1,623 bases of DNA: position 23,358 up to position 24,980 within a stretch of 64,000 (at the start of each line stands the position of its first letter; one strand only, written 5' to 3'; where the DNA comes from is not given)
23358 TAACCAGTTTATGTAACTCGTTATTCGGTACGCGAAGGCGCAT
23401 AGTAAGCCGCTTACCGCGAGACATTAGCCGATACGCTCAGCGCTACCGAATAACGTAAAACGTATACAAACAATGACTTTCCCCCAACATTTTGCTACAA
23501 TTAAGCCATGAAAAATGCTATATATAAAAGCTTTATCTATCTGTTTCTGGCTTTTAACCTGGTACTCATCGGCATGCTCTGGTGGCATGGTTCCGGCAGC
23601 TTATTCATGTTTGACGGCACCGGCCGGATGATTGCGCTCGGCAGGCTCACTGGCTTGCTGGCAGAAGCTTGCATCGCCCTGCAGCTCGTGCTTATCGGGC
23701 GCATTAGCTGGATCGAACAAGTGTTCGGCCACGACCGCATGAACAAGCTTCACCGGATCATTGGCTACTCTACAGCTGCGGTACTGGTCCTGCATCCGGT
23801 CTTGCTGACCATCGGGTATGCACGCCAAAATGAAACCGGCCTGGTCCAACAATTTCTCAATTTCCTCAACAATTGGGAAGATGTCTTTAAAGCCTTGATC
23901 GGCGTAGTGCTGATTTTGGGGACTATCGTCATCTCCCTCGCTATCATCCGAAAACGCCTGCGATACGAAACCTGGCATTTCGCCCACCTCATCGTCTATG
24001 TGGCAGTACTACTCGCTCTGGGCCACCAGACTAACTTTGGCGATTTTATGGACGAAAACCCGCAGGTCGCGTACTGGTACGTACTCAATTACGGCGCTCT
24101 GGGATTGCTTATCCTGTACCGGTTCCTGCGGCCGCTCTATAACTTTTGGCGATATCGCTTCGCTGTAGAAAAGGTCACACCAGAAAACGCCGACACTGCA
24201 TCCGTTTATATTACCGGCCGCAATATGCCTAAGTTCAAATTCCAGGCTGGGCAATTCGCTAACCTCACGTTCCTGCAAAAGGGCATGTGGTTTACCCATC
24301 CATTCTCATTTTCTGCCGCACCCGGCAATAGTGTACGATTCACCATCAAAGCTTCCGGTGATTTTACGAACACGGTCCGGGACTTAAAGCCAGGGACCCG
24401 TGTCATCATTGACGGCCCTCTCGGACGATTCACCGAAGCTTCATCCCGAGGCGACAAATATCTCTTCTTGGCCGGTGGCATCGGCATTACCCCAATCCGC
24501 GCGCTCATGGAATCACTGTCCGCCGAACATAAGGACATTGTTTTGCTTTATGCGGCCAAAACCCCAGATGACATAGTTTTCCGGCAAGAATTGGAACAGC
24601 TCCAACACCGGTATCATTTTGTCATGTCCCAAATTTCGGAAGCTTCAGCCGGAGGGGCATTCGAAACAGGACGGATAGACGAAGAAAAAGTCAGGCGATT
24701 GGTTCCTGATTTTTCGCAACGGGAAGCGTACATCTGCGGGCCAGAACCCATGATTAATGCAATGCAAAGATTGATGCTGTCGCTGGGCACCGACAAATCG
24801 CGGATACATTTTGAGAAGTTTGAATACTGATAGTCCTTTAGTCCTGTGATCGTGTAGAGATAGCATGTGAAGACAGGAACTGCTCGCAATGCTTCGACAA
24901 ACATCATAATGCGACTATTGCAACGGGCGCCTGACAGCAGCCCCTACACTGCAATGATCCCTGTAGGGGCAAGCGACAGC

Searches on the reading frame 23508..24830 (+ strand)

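Call 83: search_protein_families(library=pfam, proteins=[window:23508-24830:+], max_evalue=0.00001)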
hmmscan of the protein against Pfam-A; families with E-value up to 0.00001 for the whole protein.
window:23508-24830:+ (440 aa): 3 families
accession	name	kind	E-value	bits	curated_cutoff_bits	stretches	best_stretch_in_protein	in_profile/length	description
PF01794.25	Ferric_reduct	-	1.4e-18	67.5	28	1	48-170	1-120/121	Ferric reductase like transmembrane component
PF00175.26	NAD_binding_1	-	2.9e-18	67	22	1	320-420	1-108/109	Oxidoreductase NAD-binding domain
PF08022.18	FAD_binding_8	-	3.2e-06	27.6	22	0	220-292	4-80/109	FAD-binding domain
